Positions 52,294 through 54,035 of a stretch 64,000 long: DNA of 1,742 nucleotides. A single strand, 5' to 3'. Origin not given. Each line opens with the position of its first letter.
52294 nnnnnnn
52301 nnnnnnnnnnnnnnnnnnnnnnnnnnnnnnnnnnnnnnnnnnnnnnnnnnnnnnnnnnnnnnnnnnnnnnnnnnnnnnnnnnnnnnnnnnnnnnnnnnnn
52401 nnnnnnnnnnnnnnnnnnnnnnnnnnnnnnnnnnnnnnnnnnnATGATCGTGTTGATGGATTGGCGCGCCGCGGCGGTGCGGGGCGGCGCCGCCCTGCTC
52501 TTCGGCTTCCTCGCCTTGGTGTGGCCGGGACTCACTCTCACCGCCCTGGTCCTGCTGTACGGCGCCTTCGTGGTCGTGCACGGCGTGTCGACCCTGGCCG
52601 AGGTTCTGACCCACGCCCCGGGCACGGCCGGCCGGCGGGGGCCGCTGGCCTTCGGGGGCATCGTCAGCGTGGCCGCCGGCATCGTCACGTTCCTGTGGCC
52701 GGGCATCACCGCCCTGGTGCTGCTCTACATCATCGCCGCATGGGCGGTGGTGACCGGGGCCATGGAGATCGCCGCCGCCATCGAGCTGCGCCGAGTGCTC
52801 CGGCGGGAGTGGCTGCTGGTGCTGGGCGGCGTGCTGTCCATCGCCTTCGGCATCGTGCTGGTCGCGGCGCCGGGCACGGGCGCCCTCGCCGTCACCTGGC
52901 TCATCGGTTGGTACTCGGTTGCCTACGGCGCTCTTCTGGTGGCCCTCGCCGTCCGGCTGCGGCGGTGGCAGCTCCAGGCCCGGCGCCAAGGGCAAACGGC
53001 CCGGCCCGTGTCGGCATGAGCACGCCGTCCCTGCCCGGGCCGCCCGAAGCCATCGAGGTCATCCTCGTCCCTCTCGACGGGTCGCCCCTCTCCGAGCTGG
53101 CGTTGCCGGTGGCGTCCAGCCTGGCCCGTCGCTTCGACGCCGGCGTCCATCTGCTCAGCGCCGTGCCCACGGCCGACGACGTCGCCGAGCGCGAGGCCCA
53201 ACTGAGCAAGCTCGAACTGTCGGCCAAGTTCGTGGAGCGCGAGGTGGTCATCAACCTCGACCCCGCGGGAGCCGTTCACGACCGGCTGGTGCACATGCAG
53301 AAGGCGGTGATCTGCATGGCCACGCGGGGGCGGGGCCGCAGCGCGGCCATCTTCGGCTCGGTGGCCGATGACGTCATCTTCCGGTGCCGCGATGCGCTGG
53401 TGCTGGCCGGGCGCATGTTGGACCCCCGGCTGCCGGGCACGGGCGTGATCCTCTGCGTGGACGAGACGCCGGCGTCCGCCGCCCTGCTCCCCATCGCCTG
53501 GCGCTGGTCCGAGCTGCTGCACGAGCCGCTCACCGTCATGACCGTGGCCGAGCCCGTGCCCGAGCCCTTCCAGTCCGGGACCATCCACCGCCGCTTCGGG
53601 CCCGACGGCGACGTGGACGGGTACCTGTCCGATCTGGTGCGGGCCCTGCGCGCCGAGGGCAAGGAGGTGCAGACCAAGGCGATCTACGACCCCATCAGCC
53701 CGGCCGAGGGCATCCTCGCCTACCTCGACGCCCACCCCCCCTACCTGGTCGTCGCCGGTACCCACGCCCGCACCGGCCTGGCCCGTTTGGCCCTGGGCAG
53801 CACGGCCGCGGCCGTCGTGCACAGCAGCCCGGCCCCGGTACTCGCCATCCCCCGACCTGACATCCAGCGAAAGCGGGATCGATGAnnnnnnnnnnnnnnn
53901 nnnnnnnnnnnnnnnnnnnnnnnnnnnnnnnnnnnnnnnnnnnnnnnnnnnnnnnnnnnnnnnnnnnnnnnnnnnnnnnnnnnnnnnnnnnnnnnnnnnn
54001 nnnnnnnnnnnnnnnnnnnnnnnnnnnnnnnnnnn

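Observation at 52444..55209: HdeD-USP-SDH protease-Trx2 module welded onto clpB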

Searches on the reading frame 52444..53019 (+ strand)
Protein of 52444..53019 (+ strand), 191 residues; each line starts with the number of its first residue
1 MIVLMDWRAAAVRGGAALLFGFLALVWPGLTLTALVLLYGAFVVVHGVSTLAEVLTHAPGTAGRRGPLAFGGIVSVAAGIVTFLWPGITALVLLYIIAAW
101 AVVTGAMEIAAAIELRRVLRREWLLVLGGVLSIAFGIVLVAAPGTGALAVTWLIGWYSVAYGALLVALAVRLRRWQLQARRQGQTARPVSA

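Call 5: search_protein_families(library=pfam, proteins=[window:52444-53019:+], max_evalue=0.01)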
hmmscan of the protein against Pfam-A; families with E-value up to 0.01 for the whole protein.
window:52444-53019:+ (191 aa): 1 family
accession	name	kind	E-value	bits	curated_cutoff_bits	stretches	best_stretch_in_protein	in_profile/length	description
PF03729.18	DUF308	-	1.4e-25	89.8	25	3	72-140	3-72/73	Short repeat of unknown function (DUF308)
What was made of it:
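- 52444..53019 (+): DUF308/HdeD-family membrane protein with six hydrophobic segments and Arg-rich loops predicted to be cytoplasmic. PF03729, 89.8 bits (call 5).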

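Call 6: search_protein_families(library=ncbifam, proteins=[window:52444-53019:+], max_evalue=0.01)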
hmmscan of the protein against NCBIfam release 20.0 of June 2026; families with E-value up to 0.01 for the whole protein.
window:52444-53019:+ (191 aa): 0 families

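Call 17: search_protein_families(library=padloc, proteins=[window:52444-53019:+], max_evalue=0.01)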
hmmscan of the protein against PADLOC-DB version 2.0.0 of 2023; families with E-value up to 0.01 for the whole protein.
window:52444-53019:+ (191 aa): 0 families

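Call 35: find_homologous_proteins(query=window:52444-53019:+, max_evalue=0.00001)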
Query window:52444-53019:+ (191 aa): 2086 proteins with E <= 0.00001 among 8000 candidates; the best 120 are listed.
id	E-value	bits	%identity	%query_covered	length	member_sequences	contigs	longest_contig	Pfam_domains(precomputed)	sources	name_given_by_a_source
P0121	5.7e-108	377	100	100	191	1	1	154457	PF03729.19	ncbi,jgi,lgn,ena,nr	ncbi:MAG TPA: DUF308 domain-containing protein [Acidimicrobiales bacterium]|nr:DUF308 domain-contain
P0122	2.4e-103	362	96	100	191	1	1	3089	PF03729.19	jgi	jgi:uncharacterized membrane protein HdeD (DUF308 family)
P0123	5.3e-103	361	96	100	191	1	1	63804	PF03729.19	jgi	jgi:uncharacterized membrane protein HdeD (DUF308 family)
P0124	7.6e-63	230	66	98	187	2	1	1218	PF03729.19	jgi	jgi:uncharacterized membrane protein HdeD (DUF308 family)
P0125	5.1e-62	227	64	92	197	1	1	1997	PF03729.19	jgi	jgi:uncharacterized membrane protein HdeD (DUF308 family)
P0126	3.3e-58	215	61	96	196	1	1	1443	PF03729.19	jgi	jgi:uncharacterized membrane protein HdeD (DUF308 family)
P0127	4.1e-57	211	62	97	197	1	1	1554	PF03729.19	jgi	jgi:uncharacterized membrane protein HdeD (DUF308 family)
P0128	2.6e-56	208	60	100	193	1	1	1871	PF03729.19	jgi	jgi:uncharacterized membrane protein HdeD (DUF308 family)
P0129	2.9e-56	208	59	97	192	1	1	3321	PF03729.19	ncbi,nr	ncbi:MAG TPA: HdeD family acid-resistance protein [Acidimicrobiia bacterium]|nr:HdeD family acid-res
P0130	3.1e-56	208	64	92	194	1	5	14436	PF03729.19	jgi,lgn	jgi:uncharacterized membrane protein HdeD (DUF308 family)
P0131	3.5e-56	208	59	100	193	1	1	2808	PF03729.19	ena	-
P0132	3.6e-55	205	60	98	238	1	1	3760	PF03729.19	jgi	jgi:uncharacterized membrane protein HdeD (DUF308 family)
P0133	6.8e-55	204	57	100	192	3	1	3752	PF03729.19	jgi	jgi:uncharacterized membrane protein HdeD (DUF308 family)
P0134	6.9e-55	204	60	92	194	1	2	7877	PF03729.19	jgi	jgi:uncharacterized membrane protein HdeD (DUF308 family)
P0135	9.1e-55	203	62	91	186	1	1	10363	PF03729.19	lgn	-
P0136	1.5e-54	203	59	85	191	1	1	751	PF03729.19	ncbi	-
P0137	1.9e-53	199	58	100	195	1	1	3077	PF03729.19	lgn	-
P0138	2.4e-53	199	56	98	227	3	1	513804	PF03729.19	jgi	jgi:uncharacterized membrane protein HdeD (DUF308 family)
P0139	2.7e-53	198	55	97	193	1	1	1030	PF03729.19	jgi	jgi:uncharacterized membrane protein HdeD (DUF308 family)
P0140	6.6e-53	197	57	100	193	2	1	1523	PF03729.19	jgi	jgi:uncharacterized membrane protein HdeD (DUF308 family)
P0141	1.0e-52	197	60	85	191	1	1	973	PF03729.19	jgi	-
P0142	1.8e-52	196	56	97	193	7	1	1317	PF03729.19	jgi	jgi:uncharacterized membrane protein HdeD (DUF308 family)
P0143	3.3e-52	195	59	98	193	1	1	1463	PF03729.19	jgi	jgi:uncharacterized membrane protein HdeD (DUF308 family)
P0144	1.1e-51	193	55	100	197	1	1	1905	PF03729.19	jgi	jgi:uncharacterized membrane protein HdeD (DUF308 family)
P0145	1.3e-51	193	55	97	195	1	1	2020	PF03729.19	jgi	jgi:uncharacterized membrane protein HdeD (DUF308 family)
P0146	1.6e-51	193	55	97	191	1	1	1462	PF03729.19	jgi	jgi:uncharacterized membrane protein HdeD (DUF308 family)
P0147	2.2e-51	192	56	96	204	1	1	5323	PF03729.19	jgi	jgi:uncharacterized membrane protein HdeD (DUF308 family)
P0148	4.1e-51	191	61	91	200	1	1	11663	PF03729.19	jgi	jgi:uncharacterized membrane protein HdeD (DUF308 family)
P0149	4.4e-51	191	56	100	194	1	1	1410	PF03729.19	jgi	jgi:uncharacterized membrane protein HdeD (DUF308 family)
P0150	4.9e-51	191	54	100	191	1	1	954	PF03729.19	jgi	jgi:uncharacterized membrane protein HdeD (DUF308 family)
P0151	6.2e-51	191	57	89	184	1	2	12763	PF03729.19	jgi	jgi:uncharacterized membrane protein HdeD (DUF308 family)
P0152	1.5e-50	190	55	97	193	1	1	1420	PF03729.19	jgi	jgi:uncharacterized membrane protein HdeD (DUF308 family)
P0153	2.4e-50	189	54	97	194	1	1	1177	PF03729.19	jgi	jgi:uncharacterized membrane protein HdeD (DUF308 family)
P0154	2.5e-50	189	56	97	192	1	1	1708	PF03729.19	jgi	jgi:uncharacterized membrane protein HdeD (DUF308 family)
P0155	3.5e-50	188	59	90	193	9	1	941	PF03729.19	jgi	jgi:uncharacterized membrane protein HdeD (DUF308 family)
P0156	5.0e-50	188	58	84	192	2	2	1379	PF03729.19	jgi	jgi:uncharacterized membrane protein HdeD (DUF308 family)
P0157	7.0e-50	187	57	96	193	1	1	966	PF03729.19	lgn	-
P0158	7.5e-50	187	53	100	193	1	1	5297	PF03729.19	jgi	jgi:uncharacterized membrane protein HdeD (DUF308 family)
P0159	9.1e-50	187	53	95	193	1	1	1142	PF03729.19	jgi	jgi:uncharacterized membrane protein HdeD (DUF308 family)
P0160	9.4e-50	187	54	100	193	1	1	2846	PF03729.19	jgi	jgi:uncharacterized membrane protein HdeD (DUF308 family)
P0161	9.9e-50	187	53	99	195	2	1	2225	PF03729.19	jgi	jgi:uncharacterized membrane protein HdeD (DUF308 family)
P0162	1.1e-49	187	58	97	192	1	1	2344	PF03729.19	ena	-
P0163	1.2e-49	187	56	97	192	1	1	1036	PF03729.19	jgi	jgi:uncharacterized membrane protein HdeD (DUF308 family)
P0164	2.0e-49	186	53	99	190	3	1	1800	PF03729.19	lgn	-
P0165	2.1e-49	186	57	97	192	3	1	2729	PF03729.19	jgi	jgi:uncharacterized membrane protein HdeD (DUF308 family)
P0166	4.6e-49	185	55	100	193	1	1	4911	PF03729.19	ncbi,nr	ncbi:MAG: hypothetical protein QOE80_3451 [Actinomycetota bacterium]|nr:hypothetical protein [Actino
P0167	6.1e-49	184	57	97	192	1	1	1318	PF03729.19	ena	-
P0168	9.6e-49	184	59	88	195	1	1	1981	PF03729.19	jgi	jgi:uncharacterized membrane protein HdeD (DUF308 family)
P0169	1.3e-48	183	57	96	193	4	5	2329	PF03729.19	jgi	jgi:uncharacterized membrane protein HdeD (DUF308 family)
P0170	1.4e-48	183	56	92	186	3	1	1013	PF03729.19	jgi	-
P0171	1.8e-48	183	52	100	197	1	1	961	PF03729.19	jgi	jgi:uncharacterized membrane protein HdeD (DUF308 family)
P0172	1.8e-48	183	55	100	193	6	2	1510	PF03729.19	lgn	-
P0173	1.9e-48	183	54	94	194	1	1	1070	PF03729.19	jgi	-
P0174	2.1e-48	183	60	87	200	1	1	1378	PF03729.19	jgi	jgi:uncharacterized membrane protein HdeD (DUF308 family)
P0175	3.5e-48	182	57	82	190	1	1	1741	PF03729.19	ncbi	-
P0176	5.0e-48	181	53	95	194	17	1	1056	PF03729.19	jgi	jgi:uncharacterized membrane protein HdeD (DUF308 family)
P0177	5.1e-48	181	58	93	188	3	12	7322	PF03729.19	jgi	jgi:uncharacterized membrane protein HdeD (DUF308 family)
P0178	6.0e-48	181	59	91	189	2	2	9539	PF03729.19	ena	-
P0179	1.3e-47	180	55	97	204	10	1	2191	PF03729.19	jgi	jgi:uncharacterized membrane protein HdeD (DUF308 family)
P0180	1.9e-47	179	59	92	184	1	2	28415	PF03729.19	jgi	jgi:uncharacterized membrane protein HdeD (DUF308 family)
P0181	2.0e-47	179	54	96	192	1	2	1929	PF03729.19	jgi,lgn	jgi:uncharacterized membrane protein HdeD (DUF308 family)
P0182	2.1e-47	179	57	80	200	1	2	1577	PF03729.19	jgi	jgi:uncharacterized membrane protein HdeD (DUF308 family)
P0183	2.1e-47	179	53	96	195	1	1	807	PF03729.19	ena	-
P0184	2.4e-47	179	57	88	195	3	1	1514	PF03729.19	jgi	jgi:uncharacterized membrane protein HdeD (DUF308 family)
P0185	2.8e-47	179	52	94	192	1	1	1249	PF03729.19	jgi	jgi:uncharacterized membrane protein HdeD (DUF308 family)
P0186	3.4e-47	179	55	97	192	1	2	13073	PF03729.19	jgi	jgi:uncharacterized membrane protein HdeD (DUF308 family)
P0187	4.4e-47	178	54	99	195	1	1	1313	PF03729.19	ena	-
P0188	5.2e-47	178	57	95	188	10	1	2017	PF03729.19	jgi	jgi:uncharacterized membrane protein HdeD (DUF308 family)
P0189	5.3e-47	178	55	97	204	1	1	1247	PF03729.19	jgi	jgi:uncharacterized membrane protein HdeD (DUF308 family)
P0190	5.5e-47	178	52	100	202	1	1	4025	PF03729.19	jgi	-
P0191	5.6e-47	178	57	93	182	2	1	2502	PF03729.19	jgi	-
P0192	6.9e-47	178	53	95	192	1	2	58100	PF03729.19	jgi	jgi:uncharacterized membrane protein HdeD (DUF308 family)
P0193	7.0e-47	178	53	94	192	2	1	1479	PF03729.19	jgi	jgi:uncharacterized membrane protein HdeD (DUF308 family)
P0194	7.2e-47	178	55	97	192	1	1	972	PF03729.19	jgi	-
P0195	8.3e-47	177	54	97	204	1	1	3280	PF03729.19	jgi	jgi:uncharacterized membrane protein HdeD (DUF308 family)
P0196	8.8e-47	177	54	96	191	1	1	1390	PF03729.19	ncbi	-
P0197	1.1e-46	177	55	97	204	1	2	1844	PF03729.19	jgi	jgi:uncharacterized membrane protein HdeD (DUF308 family)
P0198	1.4e-46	177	51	97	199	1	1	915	PF03729.19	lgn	-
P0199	1.6e-46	176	54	97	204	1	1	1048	PF03729.19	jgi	jgi:uncharacterized membrane protein HdeD (DUF308 family)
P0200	2.2e-46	176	56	96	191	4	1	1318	PF03729.19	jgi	jgi:uncharacterized membrane protein HdeD (DUF308 family)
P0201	2.2e-46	176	54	97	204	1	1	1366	PF03729.19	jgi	jgi:uncharacterized membrane protein HdeD (DUF308 family)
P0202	2.2e-46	176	54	97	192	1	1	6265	PF03729.19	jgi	jgi:uncharacterized membrane protein HdeD (DUF308 family)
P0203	2.8e-46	176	54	97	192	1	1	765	PF03729.19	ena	-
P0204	2.9e-46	176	54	97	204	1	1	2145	PF03729.19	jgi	jgi:uncharacterized membrane protein HdeD (DUF308 family)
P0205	3.7e-46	175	52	96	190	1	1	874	PF03729.19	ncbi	-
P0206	4.2e-46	175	55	92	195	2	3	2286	PF03729.19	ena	-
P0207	4.3e-46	175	57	96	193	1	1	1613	PF03729.19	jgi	jgi:uncharacterized membrane protein HdeD (DUF308 family)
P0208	4.6e-46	175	54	97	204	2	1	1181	PF03729.19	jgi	-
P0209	5.2e-46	175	55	95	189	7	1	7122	PF03729.19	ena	-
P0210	5.4e-46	175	51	96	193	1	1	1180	PF03729.19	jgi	jgi:uncharacterized membrane protein HdeD (DUF308 family)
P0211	6.4e-46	174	56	96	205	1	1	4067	PF03729.19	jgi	jgi:uncharacterized membrane protein HdeD (DUF308 family)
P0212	7.3e-46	174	53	95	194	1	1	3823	PF03729.19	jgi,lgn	jgi:uncharacterized membrane protein HdeD (DUF308 family)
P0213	8.5e-46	174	59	90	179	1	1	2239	PF03729.19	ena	-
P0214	1.0e-45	174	56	88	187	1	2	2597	PF03729.19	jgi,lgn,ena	-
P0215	1.1e-45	174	58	89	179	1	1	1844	PF03729.19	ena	-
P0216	1.3e-45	173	52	91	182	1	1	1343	PF03729.19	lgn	-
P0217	1.4e-45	173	56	97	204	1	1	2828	PF03729.19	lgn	-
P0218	1.5e-45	173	56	96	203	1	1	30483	PF03729.19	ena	-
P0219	1.6e-45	173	52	92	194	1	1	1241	PF03729.19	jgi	jgi:uncharacterized membrane protein HdeD (DUF308 family)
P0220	1.7e-45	173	53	97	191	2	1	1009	PF03729.19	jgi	jgi:uncharacterized membrane protein HdeD (DUF308 family)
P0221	1.8e-45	173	56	94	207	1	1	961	PF03729.19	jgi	jgi:uncharacterized membrane protein HdeD (DUF308 family)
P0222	1.8e-45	173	55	97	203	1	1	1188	PF03729.19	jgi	jgi:uncharacterized membrane protein HdeD (DUF308 family)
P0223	2.3e-45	173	53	97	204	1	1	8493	PF03729.19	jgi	jgi:uncharacterized membrane protein HdeD (DUF308 family)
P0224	2.4e-45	173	55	91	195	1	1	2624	PF03729.19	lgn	-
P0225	2.5e-45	173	58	97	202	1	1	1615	PF03729.19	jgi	-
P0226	2.7e-45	172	56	96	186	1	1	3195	PF03729.19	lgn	-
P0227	2.7e-45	172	56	84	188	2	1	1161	PF03729.19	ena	-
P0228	3.1e-45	172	55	91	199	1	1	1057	PF03729.19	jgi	jgi:uncharacterized membrane protein HdeD (DUF308 family)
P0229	3.6e-45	172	58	93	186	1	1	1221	PF03729.19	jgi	jgi:uncharacterized membrane protein HdeD (DUF308 family)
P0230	3.8e-45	172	58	89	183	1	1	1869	PF03729.19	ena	-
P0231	4.0e-45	172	55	94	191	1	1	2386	PF03729.19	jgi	jgi:uncharacterized membrane protein HdeD (DUF308 family)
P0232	4.1e-45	172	54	97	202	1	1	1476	PF03729.19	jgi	jgi:uncharacterized membrane protein HdeD (DUF308 family)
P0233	4.9e-45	172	53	97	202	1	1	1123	PF03729.19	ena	-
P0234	5.1e-45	172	56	95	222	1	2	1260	PF03729.19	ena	-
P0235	5.1e-45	172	55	97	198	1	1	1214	PF03729.19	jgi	jgi:uncharacterized membrane protein HdeD (DUF308 family)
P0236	5.6e-45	171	55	88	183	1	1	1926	PF03729.19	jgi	jgi:uncharacterized membrane protein HdeD (DUF308 family)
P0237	7.1e-45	171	54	89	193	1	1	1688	PF03729.19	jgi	jgi:uncharacterized membrane protein HdeD (DUF308 family)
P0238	7.1e-45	171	53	97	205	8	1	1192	PF03729.19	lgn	-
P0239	8.0e-45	171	57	82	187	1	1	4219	PF03729.19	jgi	jgi:uncharacterized membrane protein HdeD (DUF308 family)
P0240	8.8e-45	171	51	97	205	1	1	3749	PF03729.19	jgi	jgi:uncharacterized membrane protein HdeD (DUF308 family)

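Call 36: find_encoding_contigs(protein=P0138, flank=7000, max_places=2)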
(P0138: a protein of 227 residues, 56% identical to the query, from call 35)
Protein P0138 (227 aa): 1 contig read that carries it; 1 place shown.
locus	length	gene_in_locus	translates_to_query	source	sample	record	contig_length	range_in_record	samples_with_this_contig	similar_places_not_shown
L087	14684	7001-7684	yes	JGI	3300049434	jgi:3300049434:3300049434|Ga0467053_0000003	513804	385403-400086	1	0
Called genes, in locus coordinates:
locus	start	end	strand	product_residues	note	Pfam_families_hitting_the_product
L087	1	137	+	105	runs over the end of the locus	-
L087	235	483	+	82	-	-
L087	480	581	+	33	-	-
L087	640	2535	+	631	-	PF00012:HSP70, PF06723:MreB_Mbl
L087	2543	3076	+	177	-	PF01025:GrpE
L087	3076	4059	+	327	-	PF00226:DnaJ, PF01556:DnaJ_C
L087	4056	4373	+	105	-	PF13591:MerR_2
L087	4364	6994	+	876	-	PF02861:Clp_N, PF23569:NBD_SMAX1 (weak), PF00004:AAA, PF17871:AAA_lid_9, PF00004:AAA, PF07724:AAA_2, PF07728:AAA_5, PF10431:ClpB_D2-small, +13 more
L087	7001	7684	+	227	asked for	PF03729:DUF308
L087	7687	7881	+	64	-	-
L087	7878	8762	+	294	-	PF00582:Usp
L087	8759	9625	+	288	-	PF01972:SDH_protease, PF25145:NfeD1b_N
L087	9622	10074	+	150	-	PF00085:Thioredoxin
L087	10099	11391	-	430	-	PF02653:BPD_transp_2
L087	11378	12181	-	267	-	PF00005:ABC_tran, PF02463:SMC_N (faint), PF13304:AAA_21 (faint)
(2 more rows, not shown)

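Call 37: find_encoding_contigs(protein=P0180, flank=7000, max_places=2)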
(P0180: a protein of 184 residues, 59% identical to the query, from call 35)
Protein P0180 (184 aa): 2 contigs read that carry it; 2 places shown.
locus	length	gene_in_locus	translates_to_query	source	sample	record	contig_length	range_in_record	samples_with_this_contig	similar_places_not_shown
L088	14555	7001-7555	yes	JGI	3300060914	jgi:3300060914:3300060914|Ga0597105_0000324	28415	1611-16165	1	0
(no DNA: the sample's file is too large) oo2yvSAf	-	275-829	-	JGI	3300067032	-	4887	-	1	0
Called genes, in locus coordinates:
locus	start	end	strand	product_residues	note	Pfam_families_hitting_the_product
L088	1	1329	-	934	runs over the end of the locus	-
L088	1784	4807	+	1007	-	-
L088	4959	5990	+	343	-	PF00005:ABC_tran, PF13304:AAA_21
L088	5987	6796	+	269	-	PF01061:ABC2_membrane, PF12698:ABC2_membrane_3 (weak)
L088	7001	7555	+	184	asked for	PF03729:DUF308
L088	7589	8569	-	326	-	PF01073:3Beta_HSD, PF01370:Epimerase, PF02719:Polysacc_synt_2, PF04321:RmlD_sub_bind, PF07993:NAD_binding_4 (faint), PF13460:NAD_binding_10, PF16363:GDP_Man_Dehyd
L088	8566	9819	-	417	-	PF01636:APH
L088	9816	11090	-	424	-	PF04101:Glyco_tran_28_C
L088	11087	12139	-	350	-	PF00069:Pkinase, PF07714:PK_Tyr_Ser-Thr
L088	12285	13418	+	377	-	PF01636:APH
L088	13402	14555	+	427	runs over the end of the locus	PF13439:Glyco_transf_4, PF00534:Glycos_transf_1, PF13692:Glyco_trans_1_4, PF13524:Glyco_trans_1_2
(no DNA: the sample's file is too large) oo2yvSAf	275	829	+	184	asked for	PF03729:DUF308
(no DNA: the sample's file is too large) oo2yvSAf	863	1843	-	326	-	PF01073:3Beta_HSD, PF01370:Epimerase, PF02719:Polysacc_synt_2, PF04321:RmlD_sub_bind, PF07993:NAD_binding_4 (faint), PF13460:NAD_binding_10, PF16363:GDP_Man_Dehyd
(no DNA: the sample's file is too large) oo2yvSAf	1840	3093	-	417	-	PF01636:APH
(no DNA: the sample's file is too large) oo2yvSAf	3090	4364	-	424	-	PF04101:Glyco_tran_28_C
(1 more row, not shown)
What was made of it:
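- DUF308 paralogues occur in unrelated contexts, for example L088 (call 37).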

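Call 38: find_encoding_contigs(protein=P0218, flank=7000, max_places=2)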
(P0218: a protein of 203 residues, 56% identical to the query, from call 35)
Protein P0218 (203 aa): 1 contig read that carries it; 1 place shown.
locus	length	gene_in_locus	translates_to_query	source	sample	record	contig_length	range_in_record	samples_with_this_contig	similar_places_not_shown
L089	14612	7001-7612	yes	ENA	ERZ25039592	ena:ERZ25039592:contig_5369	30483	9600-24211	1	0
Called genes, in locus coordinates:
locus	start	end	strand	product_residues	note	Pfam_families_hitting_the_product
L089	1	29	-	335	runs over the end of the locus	-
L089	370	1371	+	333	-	PF00296:Bac_luciferase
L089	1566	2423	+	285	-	PF00107:ADH_zinc_N, PF13602:ADH_zinc_N_2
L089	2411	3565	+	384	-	PF18854:baeRF_family10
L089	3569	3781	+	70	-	-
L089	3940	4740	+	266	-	PF02080:TrkA_C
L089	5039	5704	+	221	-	PF04972:BON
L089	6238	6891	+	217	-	PF10938:YfdX (weak)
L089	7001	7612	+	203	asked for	PF03729:DUF308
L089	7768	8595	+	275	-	PF00012:HSP70, PF06723:MreB_Mbl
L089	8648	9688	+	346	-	PF00012:HSP70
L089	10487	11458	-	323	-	-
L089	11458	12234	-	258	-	-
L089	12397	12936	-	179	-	-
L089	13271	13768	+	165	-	PF04073:tRNA_edit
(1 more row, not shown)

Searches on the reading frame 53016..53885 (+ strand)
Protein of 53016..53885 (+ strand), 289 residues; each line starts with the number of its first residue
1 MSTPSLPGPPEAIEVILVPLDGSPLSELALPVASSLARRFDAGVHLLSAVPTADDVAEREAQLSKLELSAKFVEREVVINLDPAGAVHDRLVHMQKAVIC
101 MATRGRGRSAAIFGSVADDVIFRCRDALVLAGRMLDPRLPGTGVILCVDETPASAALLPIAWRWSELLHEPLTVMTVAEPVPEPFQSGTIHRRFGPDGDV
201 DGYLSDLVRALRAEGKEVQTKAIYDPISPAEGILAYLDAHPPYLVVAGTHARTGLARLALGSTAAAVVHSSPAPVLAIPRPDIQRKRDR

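Call 5: search_protein_families(library=pfam, proteins=[window:53016-53885:+], max_evalue=0.01)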
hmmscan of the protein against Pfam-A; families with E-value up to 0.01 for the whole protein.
window:53016-53885:+ (289 aa): 1 family
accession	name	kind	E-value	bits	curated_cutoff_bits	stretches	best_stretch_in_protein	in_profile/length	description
PF00582.32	Usp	-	1.5e-27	97.3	24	2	144-279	5-141/141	Universal stress protein family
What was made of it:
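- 53016..53885 (+): Tandem universal stress protein. PF00582, 97.3 bits, two stretches (call 5).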

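Call 6: search_protein_families(library=ncbifam, proteins=[window:53016-53885:+], max_evalue=0.01)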
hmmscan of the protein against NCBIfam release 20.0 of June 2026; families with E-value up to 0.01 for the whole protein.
window:53016-53885:+ (289 aa): 2 families
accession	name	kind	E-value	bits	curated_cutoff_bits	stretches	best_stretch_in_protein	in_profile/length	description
NF008380.0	PRK11175.1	equivalog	0.00029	19.9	227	0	243-279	264-300/313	universal stress protein UspE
NF011581.0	PRK15005.1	equivalog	0.0011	19.2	166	0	205-277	73-142/144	universal stress protein UspF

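Call 17: search_protein_families(library=padloc, proteins=[window:53016-53885:+], max_evalue=0.01)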
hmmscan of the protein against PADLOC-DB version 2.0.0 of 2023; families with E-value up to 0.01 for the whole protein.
window:53016-53885:+ (289 aa): 0 families

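Call 56: search_solved_structures(query=window:53016-53885:+, max_evalue=0.001, show_alignments=1)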
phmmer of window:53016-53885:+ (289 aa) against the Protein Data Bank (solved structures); distinct sequences matched with E-value up to 0.001: 3.
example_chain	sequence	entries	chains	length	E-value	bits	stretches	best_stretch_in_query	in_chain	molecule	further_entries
4wny_A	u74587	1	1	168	9.9e-05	25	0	244-280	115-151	Universal stress protein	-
3loq_A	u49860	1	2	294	0.00011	24.9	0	193-282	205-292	universal stress protein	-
1wjg_A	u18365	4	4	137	0.00031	23.4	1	163-278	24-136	probable ATP binding protein | Universal stress protein family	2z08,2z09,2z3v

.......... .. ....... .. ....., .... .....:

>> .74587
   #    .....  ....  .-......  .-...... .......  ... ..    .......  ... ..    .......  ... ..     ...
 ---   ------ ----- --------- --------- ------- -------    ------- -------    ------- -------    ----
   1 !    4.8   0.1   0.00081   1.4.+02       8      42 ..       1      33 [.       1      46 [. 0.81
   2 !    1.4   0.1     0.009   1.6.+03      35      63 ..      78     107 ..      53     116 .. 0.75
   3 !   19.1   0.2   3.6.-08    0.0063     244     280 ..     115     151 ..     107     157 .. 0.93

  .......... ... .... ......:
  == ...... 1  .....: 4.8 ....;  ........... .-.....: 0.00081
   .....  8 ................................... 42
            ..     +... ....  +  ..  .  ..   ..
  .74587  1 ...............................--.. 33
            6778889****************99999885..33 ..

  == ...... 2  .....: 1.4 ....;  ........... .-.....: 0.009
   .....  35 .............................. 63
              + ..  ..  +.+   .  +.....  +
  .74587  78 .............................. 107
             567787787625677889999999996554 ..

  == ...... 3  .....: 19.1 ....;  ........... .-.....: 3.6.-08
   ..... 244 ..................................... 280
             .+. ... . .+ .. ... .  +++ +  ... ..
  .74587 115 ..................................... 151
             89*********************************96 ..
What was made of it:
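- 53016..53885 (+): The C-terminal domain aligns with solved USPs (call 56).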
